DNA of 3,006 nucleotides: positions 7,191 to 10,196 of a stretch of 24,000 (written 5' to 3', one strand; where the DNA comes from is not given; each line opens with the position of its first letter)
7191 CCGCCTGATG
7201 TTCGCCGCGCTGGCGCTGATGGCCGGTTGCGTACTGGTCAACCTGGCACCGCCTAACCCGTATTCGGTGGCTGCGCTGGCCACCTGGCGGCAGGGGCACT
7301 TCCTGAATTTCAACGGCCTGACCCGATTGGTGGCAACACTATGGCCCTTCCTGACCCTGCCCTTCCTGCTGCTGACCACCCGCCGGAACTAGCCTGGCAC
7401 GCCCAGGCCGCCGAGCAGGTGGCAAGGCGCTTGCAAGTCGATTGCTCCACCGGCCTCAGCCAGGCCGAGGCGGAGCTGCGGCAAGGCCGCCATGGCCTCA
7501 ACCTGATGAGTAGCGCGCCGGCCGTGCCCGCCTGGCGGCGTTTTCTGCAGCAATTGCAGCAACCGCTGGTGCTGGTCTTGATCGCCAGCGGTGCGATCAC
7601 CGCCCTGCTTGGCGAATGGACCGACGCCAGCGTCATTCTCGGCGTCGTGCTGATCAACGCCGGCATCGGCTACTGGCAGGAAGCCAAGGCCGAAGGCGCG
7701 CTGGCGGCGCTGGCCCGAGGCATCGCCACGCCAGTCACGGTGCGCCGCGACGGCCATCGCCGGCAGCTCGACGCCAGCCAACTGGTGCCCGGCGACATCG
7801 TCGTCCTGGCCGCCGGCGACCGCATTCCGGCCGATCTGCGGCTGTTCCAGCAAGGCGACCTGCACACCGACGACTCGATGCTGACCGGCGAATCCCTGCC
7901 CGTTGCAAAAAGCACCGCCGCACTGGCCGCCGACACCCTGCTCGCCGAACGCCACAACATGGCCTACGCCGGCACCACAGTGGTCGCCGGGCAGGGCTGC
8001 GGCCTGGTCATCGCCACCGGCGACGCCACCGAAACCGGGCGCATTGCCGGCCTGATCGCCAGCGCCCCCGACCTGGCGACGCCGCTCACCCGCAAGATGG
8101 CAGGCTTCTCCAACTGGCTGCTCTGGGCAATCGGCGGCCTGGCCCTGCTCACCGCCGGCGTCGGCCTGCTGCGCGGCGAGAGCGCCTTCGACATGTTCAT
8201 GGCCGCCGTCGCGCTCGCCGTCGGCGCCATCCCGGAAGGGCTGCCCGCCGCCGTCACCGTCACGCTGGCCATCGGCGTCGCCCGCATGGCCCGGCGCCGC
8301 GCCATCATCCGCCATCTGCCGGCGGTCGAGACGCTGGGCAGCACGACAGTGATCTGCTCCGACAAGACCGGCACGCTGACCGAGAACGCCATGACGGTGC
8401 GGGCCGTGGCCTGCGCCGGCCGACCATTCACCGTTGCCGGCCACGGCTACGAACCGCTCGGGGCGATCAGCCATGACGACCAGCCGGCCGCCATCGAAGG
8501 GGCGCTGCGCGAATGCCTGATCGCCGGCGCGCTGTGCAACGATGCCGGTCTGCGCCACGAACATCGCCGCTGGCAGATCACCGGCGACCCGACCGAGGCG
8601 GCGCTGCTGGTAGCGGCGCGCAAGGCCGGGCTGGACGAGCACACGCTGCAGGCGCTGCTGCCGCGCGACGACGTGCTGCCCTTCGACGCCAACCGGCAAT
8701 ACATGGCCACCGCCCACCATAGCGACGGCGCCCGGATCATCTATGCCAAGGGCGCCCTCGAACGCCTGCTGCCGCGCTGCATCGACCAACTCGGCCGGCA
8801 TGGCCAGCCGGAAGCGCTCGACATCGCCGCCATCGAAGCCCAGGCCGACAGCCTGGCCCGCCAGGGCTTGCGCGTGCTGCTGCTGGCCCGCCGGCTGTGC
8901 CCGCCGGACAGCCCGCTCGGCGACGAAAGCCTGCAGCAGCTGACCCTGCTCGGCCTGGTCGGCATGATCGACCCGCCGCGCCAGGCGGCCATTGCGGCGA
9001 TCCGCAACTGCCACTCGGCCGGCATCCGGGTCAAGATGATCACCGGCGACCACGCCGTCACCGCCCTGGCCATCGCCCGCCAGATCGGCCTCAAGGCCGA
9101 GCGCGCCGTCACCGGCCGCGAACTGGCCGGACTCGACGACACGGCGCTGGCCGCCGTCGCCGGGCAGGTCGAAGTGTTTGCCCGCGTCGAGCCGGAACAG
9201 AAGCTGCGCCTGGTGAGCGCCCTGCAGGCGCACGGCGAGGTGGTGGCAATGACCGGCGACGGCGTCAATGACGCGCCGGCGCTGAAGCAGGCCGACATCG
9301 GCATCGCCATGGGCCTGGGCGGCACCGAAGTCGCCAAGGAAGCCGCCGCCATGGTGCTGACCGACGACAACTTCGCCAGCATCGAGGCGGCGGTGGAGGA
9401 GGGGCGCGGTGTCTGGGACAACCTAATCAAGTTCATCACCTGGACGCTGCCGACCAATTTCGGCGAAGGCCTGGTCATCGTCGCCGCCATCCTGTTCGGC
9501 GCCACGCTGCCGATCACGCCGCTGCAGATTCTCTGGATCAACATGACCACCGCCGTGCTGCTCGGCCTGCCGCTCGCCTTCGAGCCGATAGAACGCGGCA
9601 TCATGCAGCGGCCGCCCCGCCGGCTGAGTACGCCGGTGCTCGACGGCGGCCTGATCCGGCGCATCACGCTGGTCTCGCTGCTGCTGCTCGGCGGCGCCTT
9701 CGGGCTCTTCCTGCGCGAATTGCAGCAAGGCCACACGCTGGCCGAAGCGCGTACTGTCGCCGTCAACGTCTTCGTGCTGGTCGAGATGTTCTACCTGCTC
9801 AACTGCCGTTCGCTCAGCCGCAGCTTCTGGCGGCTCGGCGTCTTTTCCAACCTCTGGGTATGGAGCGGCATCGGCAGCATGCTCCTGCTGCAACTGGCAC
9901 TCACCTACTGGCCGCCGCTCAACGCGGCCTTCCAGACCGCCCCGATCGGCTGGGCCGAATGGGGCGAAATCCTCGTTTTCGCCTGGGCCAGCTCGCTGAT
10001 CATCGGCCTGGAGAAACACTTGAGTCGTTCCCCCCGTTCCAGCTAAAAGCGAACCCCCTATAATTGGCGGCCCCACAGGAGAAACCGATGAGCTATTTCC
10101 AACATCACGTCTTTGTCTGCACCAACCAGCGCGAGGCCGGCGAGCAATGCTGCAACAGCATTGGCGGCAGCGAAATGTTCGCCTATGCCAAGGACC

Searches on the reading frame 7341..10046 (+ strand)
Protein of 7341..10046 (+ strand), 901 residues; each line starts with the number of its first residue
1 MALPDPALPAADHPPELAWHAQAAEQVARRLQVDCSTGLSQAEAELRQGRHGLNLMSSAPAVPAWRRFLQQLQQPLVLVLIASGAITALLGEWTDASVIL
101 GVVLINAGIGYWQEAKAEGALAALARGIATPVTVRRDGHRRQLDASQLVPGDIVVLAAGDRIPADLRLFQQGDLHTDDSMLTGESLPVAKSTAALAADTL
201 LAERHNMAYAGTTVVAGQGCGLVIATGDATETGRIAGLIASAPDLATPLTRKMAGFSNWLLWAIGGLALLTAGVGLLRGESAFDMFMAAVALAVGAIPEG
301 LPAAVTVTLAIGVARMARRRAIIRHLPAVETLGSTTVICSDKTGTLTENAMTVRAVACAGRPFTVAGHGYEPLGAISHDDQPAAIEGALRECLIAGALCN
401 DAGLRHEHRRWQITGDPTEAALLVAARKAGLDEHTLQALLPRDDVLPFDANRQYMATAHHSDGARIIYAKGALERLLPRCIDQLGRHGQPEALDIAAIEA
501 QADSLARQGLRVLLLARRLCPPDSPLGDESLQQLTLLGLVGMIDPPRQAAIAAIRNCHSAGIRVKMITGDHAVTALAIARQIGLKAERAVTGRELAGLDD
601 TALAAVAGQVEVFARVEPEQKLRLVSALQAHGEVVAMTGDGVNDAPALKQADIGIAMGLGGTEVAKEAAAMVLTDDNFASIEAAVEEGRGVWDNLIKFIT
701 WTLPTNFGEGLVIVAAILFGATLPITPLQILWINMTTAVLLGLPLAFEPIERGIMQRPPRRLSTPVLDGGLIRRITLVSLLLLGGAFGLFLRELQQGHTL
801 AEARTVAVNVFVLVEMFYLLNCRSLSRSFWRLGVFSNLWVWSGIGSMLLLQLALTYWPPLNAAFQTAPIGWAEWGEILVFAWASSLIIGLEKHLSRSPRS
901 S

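Call 13: search_protein_families(library=pfam, proteins=[window:7341-10046:+], max_evalue=0.01)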
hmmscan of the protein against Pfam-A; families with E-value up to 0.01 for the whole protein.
window:7341-10046:+ (901 aa): 7 families
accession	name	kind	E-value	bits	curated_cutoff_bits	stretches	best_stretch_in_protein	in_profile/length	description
PF00122.25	E1-E2_ATPase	-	1.8e-50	171.4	28.1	1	130-319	5-181/181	E1-E2 ATPase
PF00689.26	Cation_ATPase_C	-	5.3e-46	157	27.3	1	723-893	2-174/175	Cation transporting ATPase, C-terminus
PF13246.12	Cation_ATPase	-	3.7e-20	72.2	21.7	1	397-480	1-88/91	Cation transport ATPase (P-type)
PF00690.31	Cation_ATPase_N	-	2e-18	66.2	20.4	1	19-86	1-68/69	Cation transporter/ATPase, N-terminus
PF00702.32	Hydrolase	-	4.1e-17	63.6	26.4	1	337-652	3-191/191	haloacid dehalogenase-like hydrolase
PF08282.18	Hydrolase_3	-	8.5e-06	26.1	20.9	1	624-680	195-250/255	haloacid dehalogenase-like hydrolase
PF12710.13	HAD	-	0.0064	17.4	27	1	548-649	88-189/189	haloacid dehalogenase-like hydrolase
